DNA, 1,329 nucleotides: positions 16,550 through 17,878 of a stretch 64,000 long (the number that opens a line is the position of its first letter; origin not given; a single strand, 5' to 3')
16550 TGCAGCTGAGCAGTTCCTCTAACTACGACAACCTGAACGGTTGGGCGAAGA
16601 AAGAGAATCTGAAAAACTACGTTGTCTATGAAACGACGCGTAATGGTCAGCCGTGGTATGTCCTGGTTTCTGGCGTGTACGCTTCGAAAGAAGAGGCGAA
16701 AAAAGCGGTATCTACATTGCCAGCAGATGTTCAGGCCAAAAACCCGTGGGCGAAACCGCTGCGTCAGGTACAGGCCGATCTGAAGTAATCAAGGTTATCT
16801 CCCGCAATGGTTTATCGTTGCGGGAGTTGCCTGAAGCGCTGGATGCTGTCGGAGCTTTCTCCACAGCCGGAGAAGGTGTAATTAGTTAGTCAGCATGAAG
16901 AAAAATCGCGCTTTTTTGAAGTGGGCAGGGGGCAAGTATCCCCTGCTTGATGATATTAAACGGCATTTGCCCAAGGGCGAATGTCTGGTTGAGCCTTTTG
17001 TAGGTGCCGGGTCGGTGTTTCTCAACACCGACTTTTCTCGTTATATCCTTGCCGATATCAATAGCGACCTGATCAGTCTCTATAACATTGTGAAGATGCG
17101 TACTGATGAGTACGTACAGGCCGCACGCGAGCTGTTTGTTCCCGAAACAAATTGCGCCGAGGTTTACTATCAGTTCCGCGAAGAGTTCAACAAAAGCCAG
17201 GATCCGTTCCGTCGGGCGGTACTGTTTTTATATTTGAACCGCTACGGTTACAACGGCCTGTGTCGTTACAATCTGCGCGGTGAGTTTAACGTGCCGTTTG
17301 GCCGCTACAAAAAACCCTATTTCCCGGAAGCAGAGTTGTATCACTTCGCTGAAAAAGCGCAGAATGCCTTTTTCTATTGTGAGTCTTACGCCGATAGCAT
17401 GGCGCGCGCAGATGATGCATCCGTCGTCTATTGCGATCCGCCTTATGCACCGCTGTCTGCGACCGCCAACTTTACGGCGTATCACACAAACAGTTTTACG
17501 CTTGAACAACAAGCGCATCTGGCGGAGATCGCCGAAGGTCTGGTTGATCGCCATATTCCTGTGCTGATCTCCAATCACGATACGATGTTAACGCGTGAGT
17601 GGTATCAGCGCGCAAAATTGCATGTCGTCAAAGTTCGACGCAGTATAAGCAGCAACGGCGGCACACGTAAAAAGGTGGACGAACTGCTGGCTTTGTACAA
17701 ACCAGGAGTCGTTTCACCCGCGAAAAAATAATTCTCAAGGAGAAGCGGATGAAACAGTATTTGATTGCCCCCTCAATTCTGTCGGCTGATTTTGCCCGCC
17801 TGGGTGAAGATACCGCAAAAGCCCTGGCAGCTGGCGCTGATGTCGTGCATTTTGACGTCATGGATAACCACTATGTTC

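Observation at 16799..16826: Strong hairpin in the damX-dam spacer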

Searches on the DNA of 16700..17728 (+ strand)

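Call 7: search_dna_similar(query=window:16700-16950:+, collection=ecoli_genomes, mode=near, max_rows=10)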
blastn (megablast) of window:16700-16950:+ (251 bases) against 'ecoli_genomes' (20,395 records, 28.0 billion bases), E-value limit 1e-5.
Records with a match: 5425; places in all: 5428; records where one place covers at least 80% of the query: 5425.
Genomes with a match: 5425 of 5426; with a place that covers at least 80% of the query: 5425. Places per genome that has any: lowest 1, median 1, highest 2. On chromosomes: 5427 places; on plasmids: 1.
Best place of each record, by identity: >=99% 4542; 95-99% 883.
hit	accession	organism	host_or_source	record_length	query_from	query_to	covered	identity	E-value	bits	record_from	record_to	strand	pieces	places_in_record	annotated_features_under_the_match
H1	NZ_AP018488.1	Escherichia coli O157:H7 strain PV15-279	Homo sapiens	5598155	1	251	100%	100.0%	8e-128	464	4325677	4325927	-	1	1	damX: cell division protein DamX | dam: adenine-specific DNA-methyltransferase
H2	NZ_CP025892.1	Escherichia coli strain 503025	Homo sapiens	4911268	1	251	100%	100.0%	8e-128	464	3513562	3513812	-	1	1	damX: cell division protein DamX | dam: adenine-specific DNA-methyltransferase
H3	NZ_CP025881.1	Escherichia coli strain 503440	Homo sapiens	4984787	1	251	100%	100.0%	8e-128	464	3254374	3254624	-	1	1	damX: cell division protein DamX | dam: adenine-specific DNA-methyltransferase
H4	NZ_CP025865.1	Escherichia coli strain 504211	Homo sapiens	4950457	1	251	100%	100.0%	8e-128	464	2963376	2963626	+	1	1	damX: cell division protein DamX | dam: adenine-specific DNA-methyltransferase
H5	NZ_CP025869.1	Escherichia coli strain 503829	Homo sapiens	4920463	1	251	100%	100.0%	8e-128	464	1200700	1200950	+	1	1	damX: cell division protein DamX | dam: adenine-specific DNA-methyltransferase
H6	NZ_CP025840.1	Escherichia coli strain 214-4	Homo sapiens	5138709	1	251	100%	100.0%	8e-128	464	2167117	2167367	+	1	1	damX: cell division protein DamX | dam: adenine-specific DNA-methyltransferase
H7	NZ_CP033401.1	Escherichia coli strain WCHEC020031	Homo sapiens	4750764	1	251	100%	100.0%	8e-128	464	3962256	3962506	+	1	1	damX: cell division protein DamX | dam: adenine-specific DNA-methyltransferase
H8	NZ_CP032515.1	Escherichia coli strain 118UI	Homo sapiens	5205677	1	251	100%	100.0%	8e-128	464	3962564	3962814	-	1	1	damX: cell division protein DamX | dam: adenine-specific DNA-methyltransferase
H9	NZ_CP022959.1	Escherichia coli ATCC 8739 strain ATCC 8739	stepwise adaptation to AgNO3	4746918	1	251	100%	100.0%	8e-128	464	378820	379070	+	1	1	damX: cell division protein DamX | dam: adenine-specific DNA-methyltransferase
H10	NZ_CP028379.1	Escherichia coli O145 str. RM9872 strain RM9872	Bos taurus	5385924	1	251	100%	100.0%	8e-128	464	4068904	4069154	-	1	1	damX: cell division protein DamX | dam: adenine-specific DNA-methyltransferase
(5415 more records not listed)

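Call 22: search_dna_similar(query=window:16789-16838:+, collection=ecoli_genomes, mode=distant, max_rows=30, rows=spread, max_evalue=10)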
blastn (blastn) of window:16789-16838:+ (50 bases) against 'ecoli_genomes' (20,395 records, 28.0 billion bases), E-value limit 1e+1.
Records with a match: 5425; places in all: 5425; records where one place covers at least 80% of the query: 5425.
Genomes with a match: 5425 of 5426; with a place that covers at least 80% of the query: 5425. Places per genome that has any: lowest 1, median 1, highest 1. On chromosomes: 5424 places; on plasmids: 1.
Best place of each record, by identity: >=99% 2975; 95-99% 2417; 90-95% 33.
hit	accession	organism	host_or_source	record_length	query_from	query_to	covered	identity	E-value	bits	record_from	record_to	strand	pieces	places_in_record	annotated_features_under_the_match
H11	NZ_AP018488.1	Escherichia coli O157:H7 strain PV15-279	Homo sapiens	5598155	1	50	100%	100.0%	2e-16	92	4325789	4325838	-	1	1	none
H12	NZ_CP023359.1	Escherichia coli strain 1943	canine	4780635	1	50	100%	100.0%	2e-16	92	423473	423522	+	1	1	none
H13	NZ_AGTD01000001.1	Escherichia coli UMNF18 strain UMNF18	porcine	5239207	1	50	100%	100.0%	2e-16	92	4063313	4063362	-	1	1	none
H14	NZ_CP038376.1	Escherichia coli O157:H7 strain F1273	beef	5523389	1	50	100%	100.0%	2e-16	92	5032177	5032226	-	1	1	none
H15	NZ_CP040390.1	Escherichia coli strain A1_136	Larus sp. (gull)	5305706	1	50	100%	100.0%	2e-16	92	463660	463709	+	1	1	none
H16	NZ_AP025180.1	Escherichia coli strain JP538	Sus scrofa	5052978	1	50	100%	100.0%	2e-16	92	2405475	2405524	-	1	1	none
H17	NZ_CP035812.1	Escherichia coli strain B7A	Homo sapiens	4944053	1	50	100%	100.0%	2e-16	92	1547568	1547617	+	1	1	none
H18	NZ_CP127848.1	Escherichia coli strain MB7671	Homo sapiens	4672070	1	50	100%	100.0%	2e-16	92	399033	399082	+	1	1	none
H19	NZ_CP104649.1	Escherichia coli strain PNUSAE008512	Bull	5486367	1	50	100%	100.0%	2e-16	92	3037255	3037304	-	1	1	none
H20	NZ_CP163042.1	Escherichia coli strain W150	Homo sapiens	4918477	1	50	100%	100.0%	2e-16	92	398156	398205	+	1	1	none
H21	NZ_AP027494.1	Escherichia coli strain LR-24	Homo sapiens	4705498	1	50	100%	100.0%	2e-16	92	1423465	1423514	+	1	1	none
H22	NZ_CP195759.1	Escherichia coli strain JCKP02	yak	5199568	1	50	100%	100.0%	2e-16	92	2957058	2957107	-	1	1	none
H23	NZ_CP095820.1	Escherichia coli strain Jnd12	avian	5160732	1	50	100%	100.0%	2e-16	92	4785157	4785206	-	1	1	none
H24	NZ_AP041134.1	Escherichia coli strain WR3-3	Homo sapiens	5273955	1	50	100%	100.0%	2e-16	92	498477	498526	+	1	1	none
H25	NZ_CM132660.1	Escherichia coli strain C600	lab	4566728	1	50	100%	100.0%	2e-16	92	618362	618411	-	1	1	none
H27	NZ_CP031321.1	Escherichia coli strain ST2350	Homo sapiens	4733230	1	50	100%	98.0%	7e-15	87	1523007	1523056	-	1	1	none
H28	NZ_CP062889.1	Escherichia coli O100:H21 strain Res13-Lact-ER07-18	Sus scrofa domesticus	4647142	1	50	100%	98.0%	7e-15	87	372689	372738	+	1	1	none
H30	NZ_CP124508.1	Escherichia coli strain AVS0068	environmental: river near WWTP effluent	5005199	1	50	100%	98.0%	7e-15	87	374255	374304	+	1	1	none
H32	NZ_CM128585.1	Escherichia coli strain 300490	Homo sapiens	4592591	1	50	100%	98.0%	7e-15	87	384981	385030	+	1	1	none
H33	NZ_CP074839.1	Escherichia coli strain 7_14_47A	bovine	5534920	1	50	100%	98.0%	7e-15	87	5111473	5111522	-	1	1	none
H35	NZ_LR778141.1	Escherichia coli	water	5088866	1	50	100%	98.0%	7e-15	87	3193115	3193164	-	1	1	none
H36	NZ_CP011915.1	Escherichia coli strain PSUO2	Gallus gallus domesticus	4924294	1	50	100%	96.0%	8e-14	82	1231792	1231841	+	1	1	none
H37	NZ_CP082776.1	Escherichia coli O4:H5 strain CU532-9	Homo sapiens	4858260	1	50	100%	96.0%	8e-14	82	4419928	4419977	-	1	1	none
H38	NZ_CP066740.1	Escherichia coli strain R12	rat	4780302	1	50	100%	96.0%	8e-14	82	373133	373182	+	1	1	none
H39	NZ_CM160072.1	Escherichia coli strain GPEC128-620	chicken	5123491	1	50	100%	96.0%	8e-14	82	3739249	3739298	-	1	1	none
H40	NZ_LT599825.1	Escherichia coli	-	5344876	1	50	100%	94.0%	3e-12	78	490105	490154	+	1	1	none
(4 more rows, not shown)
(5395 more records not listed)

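Call 23: get_annotated_region(hit=H27, flank=120)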
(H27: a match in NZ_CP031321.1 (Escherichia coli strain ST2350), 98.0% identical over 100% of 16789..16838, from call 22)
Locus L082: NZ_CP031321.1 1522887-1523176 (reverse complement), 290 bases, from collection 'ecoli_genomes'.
description: Escherichia coli strain ST2350 isolate Es_ST2350_SE1_NDM_03_2018 chromosome, complete genome
organism: Escherichia coli strain ST2350 (NCBI taxid 562)
replicon: chromosome; assembly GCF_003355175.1
host: Homo sapiens; source: rectal swab; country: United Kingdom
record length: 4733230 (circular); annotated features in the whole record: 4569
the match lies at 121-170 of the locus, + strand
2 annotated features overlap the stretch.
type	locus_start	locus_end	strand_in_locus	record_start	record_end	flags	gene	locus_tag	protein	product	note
CDS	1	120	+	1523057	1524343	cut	damX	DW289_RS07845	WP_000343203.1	cell division protein DamX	-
CDS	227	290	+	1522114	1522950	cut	dam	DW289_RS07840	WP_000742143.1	adenine-specific DNA-methyltransferase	-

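Call 24: get_annotated_region(hit=H33, flank=120)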
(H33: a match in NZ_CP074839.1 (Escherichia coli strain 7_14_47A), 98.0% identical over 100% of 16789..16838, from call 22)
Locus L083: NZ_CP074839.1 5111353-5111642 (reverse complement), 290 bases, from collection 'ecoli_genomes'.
description: Escherichia coli strain 7_14_47A chromosome, complete genome
organism: Escherichia coli strain 7_14_47A (NCBI taxid 562)
replicon: chromosome; assembly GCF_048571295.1
host: bovine; source: missing; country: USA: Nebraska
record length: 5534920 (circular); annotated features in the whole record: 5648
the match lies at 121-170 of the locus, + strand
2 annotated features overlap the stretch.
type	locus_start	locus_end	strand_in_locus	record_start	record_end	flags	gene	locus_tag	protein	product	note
CDS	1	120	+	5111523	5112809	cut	damX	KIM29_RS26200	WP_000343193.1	cell division protein DamX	-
CDS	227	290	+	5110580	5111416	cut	dam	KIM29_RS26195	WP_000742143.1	adenine-specific DNA-methyltransferase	-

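Call 25: get_annotated_region(hit=H36, flank=120)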
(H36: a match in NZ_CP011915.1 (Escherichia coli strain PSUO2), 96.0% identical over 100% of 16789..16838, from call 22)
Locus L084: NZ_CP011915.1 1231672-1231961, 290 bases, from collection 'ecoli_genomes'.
description: Escherichia coli strain PSUO2 chromosome, complete genome
organism: Escherichia coli strain PSUO2 (NCBI taxid 562)
replicon: chromosome; assembly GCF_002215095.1
host: Gallus gallus domesticus; source: peritoneal cavity; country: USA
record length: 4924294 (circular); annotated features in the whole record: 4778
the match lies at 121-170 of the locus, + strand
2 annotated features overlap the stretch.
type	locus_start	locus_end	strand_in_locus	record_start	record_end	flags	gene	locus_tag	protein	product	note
CDS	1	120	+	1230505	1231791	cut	damX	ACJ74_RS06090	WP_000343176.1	cell division protein DamX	-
CDS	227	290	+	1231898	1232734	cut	dam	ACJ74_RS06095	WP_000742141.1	adenine-specific DNA-methyltransferase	-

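Call 26: get_annotated_region(hit=H38, flank=120)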
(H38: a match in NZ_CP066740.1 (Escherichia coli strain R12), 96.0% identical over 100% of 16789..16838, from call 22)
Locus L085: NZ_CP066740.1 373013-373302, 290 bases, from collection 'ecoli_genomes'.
description: Escherichia coli strain R12 chromosome, complete genome
organism: Escherichia coli strain R12 (NCBI taxid 562)
replicon: chromosome; assembly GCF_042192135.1
host: rat; source: UCSB animal house; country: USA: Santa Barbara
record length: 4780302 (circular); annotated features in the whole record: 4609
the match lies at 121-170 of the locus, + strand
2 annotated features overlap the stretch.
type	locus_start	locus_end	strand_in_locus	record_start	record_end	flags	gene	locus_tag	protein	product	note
CDS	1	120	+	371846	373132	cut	damX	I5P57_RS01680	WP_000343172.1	cell division protein DamX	-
CDS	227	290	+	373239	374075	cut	dam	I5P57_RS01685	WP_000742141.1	adenine-specific DNA-methyltransferase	-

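Call 27: get_annotated_region(hit=H40, flank=120)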
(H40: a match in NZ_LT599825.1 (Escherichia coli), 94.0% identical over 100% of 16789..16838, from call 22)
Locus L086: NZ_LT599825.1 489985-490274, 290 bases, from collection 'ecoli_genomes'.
description: Escherichia coli isolate E. coli NRZ14408 chromosome NRZ14408_C
organism: Escherichia coli (NCBI taxid 562)
replicon: chromosome; assembly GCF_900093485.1
host: -; source: -; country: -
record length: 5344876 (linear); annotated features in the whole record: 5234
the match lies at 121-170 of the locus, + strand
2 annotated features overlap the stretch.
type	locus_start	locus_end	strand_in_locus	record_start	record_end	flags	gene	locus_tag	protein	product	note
CDS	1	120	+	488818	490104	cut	damX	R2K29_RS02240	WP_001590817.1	cell division protein DamX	-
CDS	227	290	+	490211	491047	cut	dam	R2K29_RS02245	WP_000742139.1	adenine-specific DNA-methyltransferase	-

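Call 66: search_rna_families(sources=[L006, L010, L014, L020, L028, L076], threshold=evalue, max_evalue=1)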
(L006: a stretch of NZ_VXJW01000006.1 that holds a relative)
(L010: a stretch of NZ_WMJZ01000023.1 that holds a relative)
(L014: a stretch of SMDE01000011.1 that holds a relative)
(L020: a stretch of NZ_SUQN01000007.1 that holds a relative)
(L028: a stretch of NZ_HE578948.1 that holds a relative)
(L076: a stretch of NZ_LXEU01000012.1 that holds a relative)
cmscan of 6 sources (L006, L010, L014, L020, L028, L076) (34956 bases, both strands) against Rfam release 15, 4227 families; matches with E-value up to 1: 1.
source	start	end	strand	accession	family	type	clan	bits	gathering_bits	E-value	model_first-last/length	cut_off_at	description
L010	4432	4513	+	RF01059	mir-598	Gene; miRNA;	-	24.2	69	0.74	1-80/80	no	mir-598 microRNA precursor family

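Call 73: search_dna_similar(query=L084:121-170:+, collection=ecoli_genomes, mode=distant, max_rows=3)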
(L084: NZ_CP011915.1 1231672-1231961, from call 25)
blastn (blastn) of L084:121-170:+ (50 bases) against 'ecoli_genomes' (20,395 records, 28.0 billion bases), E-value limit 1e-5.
Records with a match: 5425; places in all: 5425; records where one place covers at least 80% of the query: 5425.
Genomes with a match: 5425 of 5426; with a place that covers at least 80% of the query: 5425. Places per genome that has any: lowest 1, median 1, highest 1. On chromosomes: 5424 places; on plasmids: 1.
Best place of each record, by identity: >=99% 438; 95-99% 3909; 90-95% 1078.
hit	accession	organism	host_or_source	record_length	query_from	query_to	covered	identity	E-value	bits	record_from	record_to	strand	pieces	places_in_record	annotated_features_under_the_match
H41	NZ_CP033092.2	Escherichia coli DSM 30083 = JCM 1649 = ATCC 11775 strain ...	-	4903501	1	50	100%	100.0%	2e-16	92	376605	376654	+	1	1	none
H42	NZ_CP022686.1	Escherichia coli Nissle 1917 strain Nissle 1917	Homo sapiens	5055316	1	50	100%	100.0%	2e-16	92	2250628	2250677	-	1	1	none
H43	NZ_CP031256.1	Escherichia coli strain M16807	Homo sapiens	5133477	1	50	100%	100.0%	2e-16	92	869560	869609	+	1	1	none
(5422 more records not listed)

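Call 74: search_dna_similar(query=L082:121-170:+, collection=ecoli_genomes, mode=distant, max_rows=3)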
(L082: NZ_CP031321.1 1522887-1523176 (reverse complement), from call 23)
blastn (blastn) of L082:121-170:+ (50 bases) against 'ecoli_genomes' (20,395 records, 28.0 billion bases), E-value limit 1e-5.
Records with a match: 5425; places in all: 5425; records where one place covers at least 80% of the query: 5425.
Genomes with a match: 5425 of 5426; with a place that covers at least 80% of the query: 5425. Places per genome that has any: lowest 1, median 1, highest 1. On chromosomes: 5424 places; on plasmids: 1.
Best place of each record, by identity: >=99% 809; 95-99% 3822; 90-95% 794.
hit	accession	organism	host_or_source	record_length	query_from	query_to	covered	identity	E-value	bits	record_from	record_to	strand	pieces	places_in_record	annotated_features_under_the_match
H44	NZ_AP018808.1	Escherichia coli strain E2865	Bos taurus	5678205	1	50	100%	100.0%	2e-16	92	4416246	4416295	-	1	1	none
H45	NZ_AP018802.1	Escherichia coli strain E2863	Bos taurus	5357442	1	50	100%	100.0%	2e-16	92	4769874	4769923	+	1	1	none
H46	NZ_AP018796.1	Escherichia coli strain E2855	Bos taurus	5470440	1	50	100%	100.0%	2e-16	92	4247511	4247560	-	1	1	none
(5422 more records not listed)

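Call 75: get_annotated_region(hit=H28, flank=20)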
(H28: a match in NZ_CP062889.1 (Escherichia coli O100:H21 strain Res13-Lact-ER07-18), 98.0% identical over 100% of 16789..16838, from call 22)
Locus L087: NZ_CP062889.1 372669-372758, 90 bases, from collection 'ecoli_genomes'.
description: Escherichia coli O100:H21 strain Res13-Lact-ER07-18 chromosome, complete genome
organism: Escherichia coli O100:H21 strain Res13-Lact-ER07-18 (NCBI taxid 2778652)
replicon: chromosome; assembly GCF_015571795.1
host: Sus scrofa domesticus; source: feces; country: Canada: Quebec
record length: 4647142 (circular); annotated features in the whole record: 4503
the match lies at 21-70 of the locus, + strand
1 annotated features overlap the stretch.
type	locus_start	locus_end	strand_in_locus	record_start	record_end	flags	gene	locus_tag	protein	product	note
CDS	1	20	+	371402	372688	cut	damX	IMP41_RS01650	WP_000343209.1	cell division protein DamX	-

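Call 76: get_annotated_region(hit=H30, flank=20)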
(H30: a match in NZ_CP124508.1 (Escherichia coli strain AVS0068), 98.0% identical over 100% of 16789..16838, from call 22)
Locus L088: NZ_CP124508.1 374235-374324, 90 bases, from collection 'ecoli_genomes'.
description: Escherichia coli strain AVS0068 chromosome, complete genome
organism: Escherichia coli strain AVS0068 (NCBI taxid 562)
replicon: chromosome; assembly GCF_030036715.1
host: -; source: environmental: river near WWTP effluent; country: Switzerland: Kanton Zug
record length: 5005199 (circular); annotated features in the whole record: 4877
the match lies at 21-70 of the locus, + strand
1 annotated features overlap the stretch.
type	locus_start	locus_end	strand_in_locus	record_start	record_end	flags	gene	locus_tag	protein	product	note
CDS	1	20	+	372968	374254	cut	damX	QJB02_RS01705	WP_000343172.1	cell division protein DamX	-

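Call 77: get_annotated_region(hit=H32, flank=20)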
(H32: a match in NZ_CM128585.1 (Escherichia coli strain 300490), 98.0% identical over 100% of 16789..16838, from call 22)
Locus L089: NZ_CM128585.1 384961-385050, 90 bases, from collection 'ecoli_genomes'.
description: Escherichia coli strain 300490 chromosome, whole genome shotgun sequence
organism: Escherichia coli strain 300490 (NCBI taxid 562)
replicon: chromosome; assembly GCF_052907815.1
host: Homo sapiens; source: stool; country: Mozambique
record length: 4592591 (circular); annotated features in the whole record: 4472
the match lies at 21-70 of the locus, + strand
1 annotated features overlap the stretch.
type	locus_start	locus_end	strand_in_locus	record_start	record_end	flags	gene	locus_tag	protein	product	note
CDS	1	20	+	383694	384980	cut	damX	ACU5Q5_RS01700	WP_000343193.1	cell division protein DamX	-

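Call 78: get_annotated_region(hit=H35, flank=20)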
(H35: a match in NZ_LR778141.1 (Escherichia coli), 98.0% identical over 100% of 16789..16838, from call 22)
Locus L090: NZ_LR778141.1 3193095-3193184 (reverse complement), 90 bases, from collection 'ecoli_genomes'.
description: Escherichia coli isolate SC407 chromosome 1
organism: Escherichia coli (NCBI taxid 562)
replicon: chromosome; assembly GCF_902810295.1
host: -; source: water; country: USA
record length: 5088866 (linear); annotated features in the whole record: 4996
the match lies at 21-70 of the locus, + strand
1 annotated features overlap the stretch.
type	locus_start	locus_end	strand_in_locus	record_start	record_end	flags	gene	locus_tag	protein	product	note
CDS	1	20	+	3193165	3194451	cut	damX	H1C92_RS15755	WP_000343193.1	cell division protein DamX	-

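Call 79: get_annotated_region(hit=H37, flank=20)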
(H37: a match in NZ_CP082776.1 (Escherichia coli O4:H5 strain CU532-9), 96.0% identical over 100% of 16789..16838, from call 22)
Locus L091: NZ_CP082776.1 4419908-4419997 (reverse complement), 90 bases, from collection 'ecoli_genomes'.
description: Escherichia coli O4:H5 strain CU532-9 chromosome, complete genome
organism: Escherichia coli O4:H5 strain CU532-9 (NCBI taxid 2491878)
replicon: chromosome; assembly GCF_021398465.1
host: Homo sapiens; source: stool; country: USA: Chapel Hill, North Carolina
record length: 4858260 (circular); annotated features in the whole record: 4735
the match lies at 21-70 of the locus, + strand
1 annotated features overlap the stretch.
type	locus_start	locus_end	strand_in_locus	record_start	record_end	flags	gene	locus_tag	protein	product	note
CDS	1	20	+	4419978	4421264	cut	damX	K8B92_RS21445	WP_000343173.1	cell division protein DamX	-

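Call 80: get_annotated_region(hit=H39, flank=20)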
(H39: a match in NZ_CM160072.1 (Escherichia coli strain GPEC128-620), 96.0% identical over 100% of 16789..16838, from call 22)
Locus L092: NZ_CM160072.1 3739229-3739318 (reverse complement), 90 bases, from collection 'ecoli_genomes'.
description: Escherichia coli strain GPEC128-620 chromosome, whole genome shotgun sequence
organism: Escherichia coli strain GPEC128-620 (NCBI taxid 562)
replicon: chromosome; assembly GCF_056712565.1
host: chicken; source: not applicable; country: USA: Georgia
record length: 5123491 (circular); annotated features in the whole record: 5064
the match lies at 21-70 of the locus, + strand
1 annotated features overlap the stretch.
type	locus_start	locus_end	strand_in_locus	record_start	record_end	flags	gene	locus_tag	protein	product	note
CDS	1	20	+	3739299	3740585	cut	damX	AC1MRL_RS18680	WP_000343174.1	cell division protein DamX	-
